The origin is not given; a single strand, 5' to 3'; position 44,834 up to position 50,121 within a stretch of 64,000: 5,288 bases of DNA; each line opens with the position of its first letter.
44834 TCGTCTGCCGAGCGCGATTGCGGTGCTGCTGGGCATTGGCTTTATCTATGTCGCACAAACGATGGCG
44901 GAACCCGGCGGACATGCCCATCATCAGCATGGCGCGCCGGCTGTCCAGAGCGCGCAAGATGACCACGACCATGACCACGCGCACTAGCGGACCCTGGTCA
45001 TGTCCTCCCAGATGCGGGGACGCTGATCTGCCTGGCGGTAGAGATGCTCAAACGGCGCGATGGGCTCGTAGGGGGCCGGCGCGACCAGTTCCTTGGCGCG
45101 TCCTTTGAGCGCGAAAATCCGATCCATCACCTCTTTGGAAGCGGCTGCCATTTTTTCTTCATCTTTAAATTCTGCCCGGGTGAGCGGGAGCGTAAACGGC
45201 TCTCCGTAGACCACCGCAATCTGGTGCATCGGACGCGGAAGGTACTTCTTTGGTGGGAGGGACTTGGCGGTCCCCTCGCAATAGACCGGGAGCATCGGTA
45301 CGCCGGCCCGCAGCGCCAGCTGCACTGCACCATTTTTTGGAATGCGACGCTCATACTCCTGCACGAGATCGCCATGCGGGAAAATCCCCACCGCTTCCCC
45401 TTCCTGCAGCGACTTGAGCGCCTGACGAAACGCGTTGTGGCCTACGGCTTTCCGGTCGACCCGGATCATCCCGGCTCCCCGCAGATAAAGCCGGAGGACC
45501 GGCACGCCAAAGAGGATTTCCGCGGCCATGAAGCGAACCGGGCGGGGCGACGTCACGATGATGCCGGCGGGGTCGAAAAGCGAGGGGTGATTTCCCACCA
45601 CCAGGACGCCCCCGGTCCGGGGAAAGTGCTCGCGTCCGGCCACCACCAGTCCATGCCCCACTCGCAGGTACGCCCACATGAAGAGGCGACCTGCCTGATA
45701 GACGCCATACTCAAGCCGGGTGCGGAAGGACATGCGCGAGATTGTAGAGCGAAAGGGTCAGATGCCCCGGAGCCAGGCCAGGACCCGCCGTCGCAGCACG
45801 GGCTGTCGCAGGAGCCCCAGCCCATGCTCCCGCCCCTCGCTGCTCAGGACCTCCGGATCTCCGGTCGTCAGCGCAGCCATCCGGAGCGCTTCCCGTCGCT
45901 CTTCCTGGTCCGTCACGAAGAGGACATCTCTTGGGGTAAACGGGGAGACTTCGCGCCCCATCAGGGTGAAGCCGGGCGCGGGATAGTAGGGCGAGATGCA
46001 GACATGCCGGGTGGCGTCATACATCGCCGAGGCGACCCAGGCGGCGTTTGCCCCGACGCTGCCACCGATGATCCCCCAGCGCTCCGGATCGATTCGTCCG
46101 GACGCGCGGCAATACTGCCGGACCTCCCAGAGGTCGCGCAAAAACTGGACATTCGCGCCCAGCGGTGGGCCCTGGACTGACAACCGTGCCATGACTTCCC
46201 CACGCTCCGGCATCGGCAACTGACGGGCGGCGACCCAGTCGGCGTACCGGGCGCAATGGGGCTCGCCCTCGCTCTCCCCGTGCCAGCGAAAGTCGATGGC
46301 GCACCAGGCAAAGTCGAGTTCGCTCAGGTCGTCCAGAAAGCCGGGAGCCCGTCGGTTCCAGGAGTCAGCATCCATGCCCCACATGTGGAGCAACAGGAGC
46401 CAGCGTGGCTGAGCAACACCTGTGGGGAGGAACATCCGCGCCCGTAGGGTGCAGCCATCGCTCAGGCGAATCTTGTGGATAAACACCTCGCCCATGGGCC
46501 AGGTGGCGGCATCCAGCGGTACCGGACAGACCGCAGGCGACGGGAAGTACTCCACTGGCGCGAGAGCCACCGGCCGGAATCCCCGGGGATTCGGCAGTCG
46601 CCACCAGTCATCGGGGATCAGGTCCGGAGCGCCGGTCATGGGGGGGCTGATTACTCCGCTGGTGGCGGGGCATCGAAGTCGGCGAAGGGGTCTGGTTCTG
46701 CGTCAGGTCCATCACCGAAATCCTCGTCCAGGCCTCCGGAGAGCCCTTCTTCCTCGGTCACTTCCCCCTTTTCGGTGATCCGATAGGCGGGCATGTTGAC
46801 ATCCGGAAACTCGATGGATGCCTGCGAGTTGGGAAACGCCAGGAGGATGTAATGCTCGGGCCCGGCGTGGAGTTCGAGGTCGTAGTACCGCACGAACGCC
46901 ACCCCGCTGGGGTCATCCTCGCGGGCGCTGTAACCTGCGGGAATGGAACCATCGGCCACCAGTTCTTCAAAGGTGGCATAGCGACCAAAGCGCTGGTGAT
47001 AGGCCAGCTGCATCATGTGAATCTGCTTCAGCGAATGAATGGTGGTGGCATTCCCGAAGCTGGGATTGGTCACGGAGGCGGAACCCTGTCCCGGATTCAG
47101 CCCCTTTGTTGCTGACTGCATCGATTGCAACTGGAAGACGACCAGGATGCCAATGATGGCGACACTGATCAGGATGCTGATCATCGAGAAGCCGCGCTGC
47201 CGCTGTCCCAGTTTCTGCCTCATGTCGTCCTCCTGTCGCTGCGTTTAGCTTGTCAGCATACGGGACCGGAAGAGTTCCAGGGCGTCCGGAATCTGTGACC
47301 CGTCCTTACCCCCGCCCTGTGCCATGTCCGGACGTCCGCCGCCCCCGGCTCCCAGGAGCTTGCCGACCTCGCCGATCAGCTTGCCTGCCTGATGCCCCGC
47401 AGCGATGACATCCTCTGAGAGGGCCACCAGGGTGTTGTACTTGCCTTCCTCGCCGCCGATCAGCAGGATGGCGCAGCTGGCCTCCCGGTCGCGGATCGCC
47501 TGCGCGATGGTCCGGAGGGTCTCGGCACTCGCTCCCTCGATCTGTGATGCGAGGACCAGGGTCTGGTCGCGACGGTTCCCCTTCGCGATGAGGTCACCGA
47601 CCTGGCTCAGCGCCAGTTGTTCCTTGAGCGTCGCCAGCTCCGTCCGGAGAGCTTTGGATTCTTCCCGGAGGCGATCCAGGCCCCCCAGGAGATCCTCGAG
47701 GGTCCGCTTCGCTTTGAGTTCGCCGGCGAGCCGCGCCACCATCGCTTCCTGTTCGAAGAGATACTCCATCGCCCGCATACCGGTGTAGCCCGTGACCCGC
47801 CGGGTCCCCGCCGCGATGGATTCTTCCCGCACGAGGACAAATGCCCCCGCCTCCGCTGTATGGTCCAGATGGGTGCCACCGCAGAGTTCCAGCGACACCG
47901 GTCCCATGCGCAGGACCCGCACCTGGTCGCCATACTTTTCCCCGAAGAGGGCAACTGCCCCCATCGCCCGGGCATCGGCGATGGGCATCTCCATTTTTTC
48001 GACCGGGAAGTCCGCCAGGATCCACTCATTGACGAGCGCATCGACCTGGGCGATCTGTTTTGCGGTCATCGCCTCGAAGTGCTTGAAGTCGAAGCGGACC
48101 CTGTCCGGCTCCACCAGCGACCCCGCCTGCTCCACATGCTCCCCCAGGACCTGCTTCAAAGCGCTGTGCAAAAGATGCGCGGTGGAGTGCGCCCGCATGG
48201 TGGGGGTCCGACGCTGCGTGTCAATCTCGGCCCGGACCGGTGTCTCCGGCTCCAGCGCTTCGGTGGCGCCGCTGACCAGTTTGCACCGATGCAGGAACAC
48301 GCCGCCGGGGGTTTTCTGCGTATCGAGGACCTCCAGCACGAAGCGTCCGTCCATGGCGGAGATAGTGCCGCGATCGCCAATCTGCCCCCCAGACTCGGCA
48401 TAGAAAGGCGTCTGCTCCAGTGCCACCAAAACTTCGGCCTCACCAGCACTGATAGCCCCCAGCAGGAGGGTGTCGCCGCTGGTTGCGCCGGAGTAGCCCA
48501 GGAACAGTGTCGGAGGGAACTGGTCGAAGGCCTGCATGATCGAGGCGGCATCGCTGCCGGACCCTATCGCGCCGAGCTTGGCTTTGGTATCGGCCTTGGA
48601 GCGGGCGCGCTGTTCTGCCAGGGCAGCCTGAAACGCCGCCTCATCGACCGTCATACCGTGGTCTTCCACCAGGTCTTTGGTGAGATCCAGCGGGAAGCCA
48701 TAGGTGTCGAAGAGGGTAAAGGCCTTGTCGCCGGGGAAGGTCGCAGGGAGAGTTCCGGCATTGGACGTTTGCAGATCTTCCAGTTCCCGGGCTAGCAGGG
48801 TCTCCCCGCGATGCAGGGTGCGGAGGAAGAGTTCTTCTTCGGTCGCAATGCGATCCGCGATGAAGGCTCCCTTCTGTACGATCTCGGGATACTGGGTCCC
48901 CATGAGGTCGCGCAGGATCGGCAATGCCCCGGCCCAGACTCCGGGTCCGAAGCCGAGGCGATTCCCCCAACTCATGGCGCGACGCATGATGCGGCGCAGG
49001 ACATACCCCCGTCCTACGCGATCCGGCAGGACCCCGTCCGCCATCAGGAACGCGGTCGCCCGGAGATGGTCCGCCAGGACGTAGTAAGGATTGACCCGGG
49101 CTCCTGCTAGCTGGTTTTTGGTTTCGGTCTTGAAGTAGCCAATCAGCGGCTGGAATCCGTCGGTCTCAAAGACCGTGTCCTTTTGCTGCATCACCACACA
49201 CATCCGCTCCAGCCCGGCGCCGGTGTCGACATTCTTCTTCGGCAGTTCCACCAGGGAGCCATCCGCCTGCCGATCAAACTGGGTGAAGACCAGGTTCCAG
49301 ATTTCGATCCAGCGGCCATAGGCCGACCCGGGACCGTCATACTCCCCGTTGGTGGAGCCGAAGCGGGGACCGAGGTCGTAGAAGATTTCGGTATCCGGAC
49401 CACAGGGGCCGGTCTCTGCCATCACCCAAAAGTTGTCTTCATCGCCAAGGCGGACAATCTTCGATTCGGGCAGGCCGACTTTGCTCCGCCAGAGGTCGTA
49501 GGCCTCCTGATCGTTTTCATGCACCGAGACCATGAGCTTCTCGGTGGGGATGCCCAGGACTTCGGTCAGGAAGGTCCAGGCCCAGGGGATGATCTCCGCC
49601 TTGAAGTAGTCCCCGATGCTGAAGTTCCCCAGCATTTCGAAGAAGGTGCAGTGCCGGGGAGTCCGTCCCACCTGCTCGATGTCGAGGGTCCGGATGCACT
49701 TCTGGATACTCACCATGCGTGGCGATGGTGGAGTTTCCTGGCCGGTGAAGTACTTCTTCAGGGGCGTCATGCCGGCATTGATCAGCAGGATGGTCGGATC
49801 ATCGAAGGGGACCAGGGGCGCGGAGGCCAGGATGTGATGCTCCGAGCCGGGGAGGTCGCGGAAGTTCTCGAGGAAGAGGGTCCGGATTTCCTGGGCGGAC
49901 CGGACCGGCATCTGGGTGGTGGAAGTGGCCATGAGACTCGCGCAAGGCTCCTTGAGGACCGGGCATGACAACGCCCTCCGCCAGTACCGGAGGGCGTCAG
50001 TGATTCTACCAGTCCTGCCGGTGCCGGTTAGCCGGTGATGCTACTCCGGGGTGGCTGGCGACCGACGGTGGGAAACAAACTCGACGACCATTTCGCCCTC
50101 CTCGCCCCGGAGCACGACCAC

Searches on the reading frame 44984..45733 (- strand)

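Call 78: search_protein_families(library=pfam, proteins=[window:44984-45733:-], max_evalue=0.001)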
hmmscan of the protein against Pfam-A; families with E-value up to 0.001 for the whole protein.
window:44984-45733:- (249 aa): 1 family
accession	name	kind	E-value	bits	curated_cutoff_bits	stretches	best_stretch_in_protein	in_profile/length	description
PF01553.26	Acyltransferase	-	5.4e-24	84.9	23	1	30-152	3-131/132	Acyltransferase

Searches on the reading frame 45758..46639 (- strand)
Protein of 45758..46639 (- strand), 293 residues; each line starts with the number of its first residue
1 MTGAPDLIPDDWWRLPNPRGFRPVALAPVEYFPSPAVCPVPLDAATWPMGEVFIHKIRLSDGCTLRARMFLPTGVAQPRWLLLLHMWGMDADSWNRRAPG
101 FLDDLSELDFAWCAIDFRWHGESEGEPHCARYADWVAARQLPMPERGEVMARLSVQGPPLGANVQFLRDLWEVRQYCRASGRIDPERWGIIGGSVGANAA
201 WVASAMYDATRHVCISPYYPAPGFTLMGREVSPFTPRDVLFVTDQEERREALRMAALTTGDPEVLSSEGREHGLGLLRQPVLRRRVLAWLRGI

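Call 78: search_protein_families(library=pfam, proteins=[window:45758-46639:-], max_evalue=0.001)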
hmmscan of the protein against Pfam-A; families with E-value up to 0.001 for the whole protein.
window:45758-46639:- (293 aa): 1 family
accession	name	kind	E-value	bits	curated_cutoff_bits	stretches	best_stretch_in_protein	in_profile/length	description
PF00561.26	Abhydrolase_1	-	7.4e-05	23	25.8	1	80-162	2-51/245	alpha/beta hydrolase fold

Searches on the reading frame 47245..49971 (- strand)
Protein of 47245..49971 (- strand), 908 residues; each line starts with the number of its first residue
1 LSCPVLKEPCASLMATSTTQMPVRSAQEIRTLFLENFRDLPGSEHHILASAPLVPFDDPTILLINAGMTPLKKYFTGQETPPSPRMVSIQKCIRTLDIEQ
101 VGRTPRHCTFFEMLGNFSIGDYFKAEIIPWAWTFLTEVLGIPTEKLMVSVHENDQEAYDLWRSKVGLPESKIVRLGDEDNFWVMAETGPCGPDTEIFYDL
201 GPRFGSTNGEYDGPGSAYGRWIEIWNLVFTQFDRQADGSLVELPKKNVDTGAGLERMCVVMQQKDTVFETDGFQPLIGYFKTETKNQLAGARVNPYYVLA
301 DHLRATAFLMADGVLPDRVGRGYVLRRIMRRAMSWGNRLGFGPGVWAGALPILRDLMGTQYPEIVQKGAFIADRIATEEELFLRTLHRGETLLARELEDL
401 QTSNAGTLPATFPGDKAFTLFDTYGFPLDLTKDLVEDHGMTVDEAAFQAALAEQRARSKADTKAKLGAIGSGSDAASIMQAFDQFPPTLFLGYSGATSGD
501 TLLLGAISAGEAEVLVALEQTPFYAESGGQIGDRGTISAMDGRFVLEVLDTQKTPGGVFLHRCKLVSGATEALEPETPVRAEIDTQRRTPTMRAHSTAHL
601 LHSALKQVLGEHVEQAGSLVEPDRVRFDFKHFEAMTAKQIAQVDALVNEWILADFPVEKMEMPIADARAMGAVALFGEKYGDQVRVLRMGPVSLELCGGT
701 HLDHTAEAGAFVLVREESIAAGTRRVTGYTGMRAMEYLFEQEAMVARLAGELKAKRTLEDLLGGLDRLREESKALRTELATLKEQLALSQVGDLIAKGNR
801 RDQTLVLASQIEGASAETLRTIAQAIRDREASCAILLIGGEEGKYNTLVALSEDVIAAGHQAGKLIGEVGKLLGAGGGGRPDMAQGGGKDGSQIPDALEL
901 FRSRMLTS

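Call 44: search_protein_families(library=pfam, proteins=[window:47245-49971:-], max_evalue=0.01)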
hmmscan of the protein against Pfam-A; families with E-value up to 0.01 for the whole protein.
window:47245-49971:- (908 aa): 3 families
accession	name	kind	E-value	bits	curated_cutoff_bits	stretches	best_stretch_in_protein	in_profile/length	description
PF01411.24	tRNA-synt_2c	-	1.2e-164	549.4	30.3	1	28-587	1-552/552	tRNA synthetases class II (A)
PF07973.19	tRNA_SAD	-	1.1e-14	54.5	24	1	684-726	1-43/44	Threonyl and Alanyl tRNA synthetase second additional domain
PF02272.25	DHHA1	-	3.8e-12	47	25.9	1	806-904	4-99/102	DHHA1 domain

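Call 47: find_related_loci(query=window:47245-49971:-, collection=genome_contigs, flank=1000)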
Query window:47245-49971:- (908 aa) in genome_contigs; peptide patterns used: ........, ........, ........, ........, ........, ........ (x = any residue, [..] = any of these).
600 stretches matched a pattern (row limit reached: there are more); 559 encode a relative of the query (tblastn E <= 1e-3); the best 80 are kept; 80 distinct loci.
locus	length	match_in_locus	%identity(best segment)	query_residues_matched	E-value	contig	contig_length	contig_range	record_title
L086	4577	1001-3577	41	26-898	0e+0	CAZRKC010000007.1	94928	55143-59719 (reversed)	MAG TPA_asm: uncultured Candidatus Sumerlaeota bacterium isolate binchicken_co257_8 genome assembly, contig: NODE_434_le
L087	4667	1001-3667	41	21-907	0e+0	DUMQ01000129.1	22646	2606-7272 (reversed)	MAG TPA_asm: Bacillota bacterium isolate AS04akNAM_80 54950_AS04, whole genome shotgun sequence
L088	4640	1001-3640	39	15-899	0e+0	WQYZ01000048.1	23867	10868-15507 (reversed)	MAG: Oscillospiraceae bacterium isolate Emb289P4bin38 Ga0123357_10001669, whole genome shotgun sequence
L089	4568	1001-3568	42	45-898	0e+0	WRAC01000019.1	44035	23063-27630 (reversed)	MAG: Defluviitaleaceae bacterium isolate Lab288P1bin141 Ga0131853_10001348, whole genome shotgun sequence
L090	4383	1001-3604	43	21-902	0e+0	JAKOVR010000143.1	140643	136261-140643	MAG: Actinomycetes bacterium isolate JPNG_maxbin.062 k201_245794, whole genome shotgun sequence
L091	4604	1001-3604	40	21-899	0e+0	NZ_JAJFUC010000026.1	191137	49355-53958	MAG: Clostridium sp. isolate bin.369 k141_3275778, whole genome shotgun sequence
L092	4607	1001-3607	38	21-898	0e+0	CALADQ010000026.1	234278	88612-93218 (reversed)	MAG TPA_asm: uncultured Candidatus Arthromitus sp. isolate ERR318697_bin.45_CONCOCT_v1.1_MAG genome assembly, contig: ER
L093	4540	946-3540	39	21-899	0e+0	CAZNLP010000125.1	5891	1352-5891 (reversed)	MAG TPA_asm: uncultured Clostridia bacterium isolate binchicken_co218_140 genome assembly, contig: NODE_17401_length_589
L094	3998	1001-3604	40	21-899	0e+0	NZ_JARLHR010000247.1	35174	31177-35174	MAG: Clostridium sp. isolate MAG_CA253 MetaCoAG_Bin_253_sub_Anoxic_k141_2343543, whole genome shotgun sequence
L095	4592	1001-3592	40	21-901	0e+0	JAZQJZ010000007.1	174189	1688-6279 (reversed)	MAG: Eubacteriales bacterium isolate T1900044616_TS20190082.MAGScoT_cleanbin_000020 SGB_852_k141_1201824, whole genome s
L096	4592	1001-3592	41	21-901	0e+0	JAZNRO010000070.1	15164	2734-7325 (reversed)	MAG: Eubacteriales bacterium isolate T1900044816_TS20190282.MAGScoT_cleanbin_000007 SGB_2813_k141_1231579, whole genome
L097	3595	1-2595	40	21-898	0e+0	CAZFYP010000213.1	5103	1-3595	MAG TPA_asm: uncultured Clostridia bacterium isolate binchicken_co42_221 genome assembly, contig: NODE_32465_length_5103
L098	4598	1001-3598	40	13-890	0e+0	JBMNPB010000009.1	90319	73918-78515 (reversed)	MAG: bacterium isolate SBF912SR1HQ0025 scaffold_589_c1, whole genome shotgun sequence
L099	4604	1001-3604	40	21-899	0e+0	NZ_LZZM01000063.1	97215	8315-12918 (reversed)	Clostridium puniceum strain DSM 2619 CLPUN_contig000063, whole genome shotgun sequence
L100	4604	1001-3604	40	21-899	0e+0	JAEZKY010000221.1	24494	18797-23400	MAG: Bacillota bacterium isolate OH_CDB_53 k127_2498497, whole genome shotgun sequence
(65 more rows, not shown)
